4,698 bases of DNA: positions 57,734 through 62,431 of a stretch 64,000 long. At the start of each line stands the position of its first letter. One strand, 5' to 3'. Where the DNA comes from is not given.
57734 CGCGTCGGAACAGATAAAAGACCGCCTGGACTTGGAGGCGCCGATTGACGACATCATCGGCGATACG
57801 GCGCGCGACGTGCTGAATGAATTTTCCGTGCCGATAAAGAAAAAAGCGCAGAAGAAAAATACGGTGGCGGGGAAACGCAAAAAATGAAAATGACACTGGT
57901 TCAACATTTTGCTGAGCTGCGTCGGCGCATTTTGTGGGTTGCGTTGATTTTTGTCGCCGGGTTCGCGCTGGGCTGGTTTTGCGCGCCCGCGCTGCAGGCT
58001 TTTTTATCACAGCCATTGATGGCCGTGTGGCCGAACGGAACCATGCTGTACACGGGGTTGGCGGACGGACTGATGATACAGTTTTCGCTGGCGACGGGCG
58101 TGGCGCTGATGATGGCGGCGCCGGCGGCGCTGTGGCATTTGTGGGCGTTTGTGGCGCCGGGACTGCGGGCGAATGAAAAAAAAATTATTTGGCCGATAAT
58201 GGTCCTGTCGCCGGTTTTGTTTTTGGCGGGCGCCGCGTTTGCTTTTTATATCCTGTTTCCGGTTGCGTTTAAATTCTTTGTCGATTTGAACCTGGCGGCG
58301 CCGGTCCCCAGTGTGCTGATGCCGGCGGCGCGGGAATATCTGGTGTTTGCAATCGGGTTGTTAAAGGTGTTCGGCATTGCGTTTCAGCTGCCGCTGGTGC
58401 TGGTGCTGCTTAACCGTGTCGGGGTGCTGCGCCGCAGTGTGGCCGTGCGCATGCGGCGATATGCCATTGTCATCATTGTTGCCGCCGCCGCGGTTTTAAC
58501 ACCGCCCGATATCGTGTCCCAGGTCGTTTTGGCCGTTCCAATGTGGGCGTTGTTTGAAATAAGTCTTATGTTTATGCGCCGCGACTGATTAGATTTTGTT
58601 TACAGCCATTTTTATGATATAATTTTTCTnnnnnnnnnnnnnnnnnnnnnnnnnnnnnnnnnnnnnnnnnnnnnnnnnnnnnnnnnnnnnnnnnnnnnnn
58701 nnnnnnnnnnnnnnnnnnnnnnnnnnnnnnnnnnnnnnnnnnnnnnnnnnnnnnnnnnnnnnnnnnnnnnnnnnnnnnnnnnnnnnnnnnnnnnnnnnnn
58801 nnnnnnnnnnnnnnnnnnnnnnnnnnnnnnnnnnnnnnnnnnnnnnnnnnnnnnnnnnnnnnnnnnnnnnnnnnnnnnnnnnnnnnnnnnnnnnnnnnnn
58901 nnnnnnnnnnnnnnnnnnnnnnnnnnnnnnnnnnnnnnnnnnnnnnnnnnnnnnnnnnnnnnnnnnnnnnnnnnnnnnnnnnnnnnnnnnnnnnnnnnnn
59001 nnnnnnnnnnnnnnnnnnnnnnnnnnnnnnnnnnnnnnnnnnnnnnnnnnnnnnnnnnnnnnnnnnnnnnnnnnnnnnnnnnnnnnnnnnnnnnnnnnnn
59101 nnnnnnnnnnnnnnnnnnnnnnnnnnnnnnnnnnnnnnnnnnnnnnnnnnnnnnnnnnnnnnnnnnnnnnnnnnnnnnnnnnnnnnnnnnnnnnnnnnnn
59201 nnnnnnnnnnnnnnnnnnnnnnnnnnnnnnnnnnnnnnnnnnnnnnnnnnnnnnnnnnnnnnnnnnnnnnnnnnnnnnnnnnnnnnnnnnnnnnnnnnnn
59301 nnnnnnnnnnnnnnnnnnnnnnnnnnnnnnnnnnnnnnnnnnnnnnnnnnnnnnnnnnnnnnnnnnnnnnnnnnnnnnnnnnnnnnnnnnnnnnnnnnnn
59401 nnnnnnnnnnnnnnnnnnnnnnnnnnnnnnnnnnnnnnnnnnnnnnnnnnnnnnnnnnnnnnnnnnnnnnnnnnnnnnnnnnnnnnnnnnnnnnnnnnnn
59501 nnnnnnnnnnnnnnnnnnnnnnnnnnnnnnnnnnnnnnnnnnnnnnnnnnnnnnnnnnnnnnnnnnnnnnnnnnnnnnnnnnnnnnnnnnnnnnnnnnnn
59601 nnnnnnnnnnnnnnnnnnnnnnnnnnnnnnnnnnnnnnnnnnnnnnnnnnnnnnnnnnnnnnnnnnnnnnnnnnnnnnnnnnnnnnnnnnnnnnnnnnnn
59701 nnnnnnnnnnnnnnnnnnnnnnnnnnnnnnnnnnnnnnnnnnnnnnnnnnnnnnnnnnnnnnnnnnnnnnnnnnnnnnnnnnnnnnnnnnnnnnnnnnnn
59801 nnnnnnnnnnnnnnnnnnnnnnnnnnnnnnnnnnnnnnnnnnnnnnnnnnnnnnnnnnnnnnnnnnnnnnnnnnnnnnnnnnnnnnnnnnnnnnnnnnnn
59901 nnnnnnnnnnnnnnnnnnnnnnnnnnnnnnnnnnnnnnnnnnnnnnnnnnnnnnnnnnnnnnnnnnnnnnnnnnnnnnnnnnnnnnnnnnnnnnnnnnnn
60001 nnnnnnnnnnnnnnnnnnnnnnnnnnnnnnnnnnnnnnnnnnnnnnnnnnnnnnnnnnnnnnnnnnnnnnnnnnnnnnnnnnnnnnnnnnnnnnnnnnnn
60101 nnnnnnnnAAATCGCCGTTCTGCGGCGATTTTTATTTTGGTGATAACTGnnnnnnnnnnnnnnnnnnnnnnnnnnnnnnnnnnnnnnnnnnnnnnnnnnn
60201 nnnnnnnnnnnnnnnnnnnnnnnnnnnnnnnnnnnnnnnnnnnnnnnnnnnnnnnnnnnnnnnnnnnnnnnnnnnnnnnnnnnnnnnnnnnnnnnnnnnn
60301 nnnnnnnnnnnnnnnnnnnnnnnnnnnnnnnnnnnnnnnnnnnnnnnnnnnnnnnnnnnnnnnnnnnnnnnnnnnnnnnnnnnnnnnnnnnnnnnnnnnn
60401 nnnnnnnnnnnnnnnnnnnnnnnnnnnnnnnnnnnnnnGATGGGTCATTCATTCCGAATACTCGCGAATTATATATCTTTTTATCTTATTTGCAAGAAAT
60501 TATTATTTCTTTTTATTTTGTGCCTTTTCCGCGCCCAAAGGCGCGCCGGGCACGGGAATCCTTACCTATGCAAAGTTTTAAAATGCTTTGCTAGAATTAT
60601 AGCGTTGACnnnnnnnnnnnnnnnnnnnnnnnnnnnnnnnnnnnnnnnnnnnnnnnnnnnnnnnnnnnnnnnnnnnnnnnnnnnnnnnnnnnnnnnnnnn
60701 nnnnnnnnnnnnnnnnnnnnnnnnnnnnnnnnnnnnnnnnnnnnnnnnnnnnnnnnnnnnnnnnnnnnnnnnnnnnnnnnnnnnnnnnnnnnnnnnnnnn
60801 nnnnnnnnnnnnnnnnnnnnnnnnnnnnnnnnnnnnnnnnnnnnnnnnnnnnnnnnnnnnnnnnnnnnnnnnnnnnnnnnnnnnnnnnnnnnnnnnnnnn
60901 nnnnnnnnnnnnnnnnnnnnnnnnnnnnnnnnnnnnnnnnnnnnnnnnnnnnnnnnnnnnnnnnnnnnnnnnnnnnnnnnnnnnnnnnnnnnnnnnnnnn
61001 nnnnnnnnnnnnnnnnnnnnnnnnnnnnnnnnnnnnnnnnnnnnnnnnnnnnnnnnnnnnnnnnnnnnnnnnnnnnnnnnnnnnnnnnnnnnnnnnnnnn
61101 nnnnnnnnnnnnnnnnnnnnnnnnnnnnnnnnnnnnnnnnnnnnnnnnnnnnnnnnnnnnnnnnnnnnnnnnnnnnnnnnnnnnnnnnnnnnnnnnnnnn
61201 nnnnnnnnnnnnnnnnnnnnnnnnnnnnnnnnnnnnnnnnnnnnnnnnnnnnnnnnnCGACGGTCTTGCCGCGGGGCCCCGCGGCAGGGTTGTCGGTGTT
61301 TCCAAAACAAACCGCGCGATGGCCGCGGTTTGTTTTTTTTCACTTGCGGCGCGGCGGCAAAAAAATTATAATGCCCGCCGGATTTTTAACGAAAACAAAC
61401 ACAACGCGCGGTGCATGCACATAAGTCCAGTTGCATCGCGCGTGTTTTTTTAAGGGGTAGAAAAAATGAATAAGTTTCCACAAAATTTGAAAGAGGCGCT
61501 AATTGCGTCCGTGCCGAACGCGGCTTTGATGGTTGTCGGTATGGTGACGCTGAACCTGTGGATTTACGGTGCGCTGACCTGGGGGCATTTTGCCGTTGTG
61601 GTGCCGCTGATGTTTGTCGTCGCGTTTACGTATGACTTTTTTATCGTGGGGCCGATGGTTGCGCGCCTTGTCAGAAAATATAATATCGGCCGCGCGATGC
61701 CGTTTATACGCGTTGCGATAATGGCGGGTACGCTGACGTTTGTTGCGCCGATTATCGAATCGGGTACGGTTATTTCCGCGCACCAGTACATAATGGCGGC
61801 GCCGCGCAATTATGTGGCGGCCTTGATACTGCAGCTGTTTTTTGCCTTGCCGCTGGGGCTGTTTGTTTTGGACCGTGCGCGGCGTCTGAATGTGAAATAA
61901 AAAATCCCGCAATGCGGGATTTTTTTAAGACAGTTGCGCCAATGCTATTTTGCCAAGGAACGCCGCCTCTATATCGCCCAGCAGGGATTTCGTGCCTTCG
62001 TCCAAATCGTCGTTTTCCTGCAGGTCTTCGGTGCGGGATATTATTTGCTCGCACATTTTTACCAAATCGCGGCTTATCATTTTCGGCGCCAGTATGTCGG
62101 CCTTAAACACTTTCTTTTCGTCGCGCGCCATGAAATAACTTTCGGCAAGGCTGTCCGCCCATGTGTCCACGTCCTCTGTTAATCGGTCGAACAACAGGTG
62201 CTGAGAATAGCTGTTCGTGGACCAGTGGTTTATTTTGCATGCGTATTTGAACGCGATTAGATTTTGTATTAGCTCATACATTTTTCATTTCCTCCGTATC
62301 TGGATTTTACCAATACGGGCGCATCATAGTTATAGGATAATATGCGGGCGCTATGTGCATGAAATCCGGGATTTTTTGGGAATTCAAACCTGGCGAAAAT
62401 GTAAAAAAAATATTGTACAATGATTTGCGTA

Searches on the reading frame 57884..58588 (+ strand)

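Call 73: search_protein_families(library=pfam, proteins=[window:57884-58588:+], max_evalue=0.001)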
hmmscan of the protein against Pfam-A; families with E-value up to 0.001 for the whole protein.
window:57884-58588:+ (234 aa): 1 family
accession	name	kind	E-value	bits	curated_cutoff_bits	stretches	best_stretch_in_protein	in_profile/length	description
PF00902.23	TatC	-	5.3e-58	196.7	25.1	1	7-219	1-208/208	Sec-independent protein translocase protein (TatC)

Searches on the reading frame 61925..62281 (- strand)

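Call 73: search_protein_families(library=pfam, proteins=[window:61925-62281:-], max_evalue=0.001)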
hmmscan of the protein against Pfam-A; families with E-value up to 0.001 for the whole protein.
window:61925-62281:- (118 aa): 1 family
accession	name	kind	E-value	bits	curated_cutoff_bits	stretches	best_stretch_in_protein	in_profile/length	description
PF19174.5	DUF5856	-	3.5e-09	38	34.6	1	19-107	1-86/94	Family of unknown function (DUF5856)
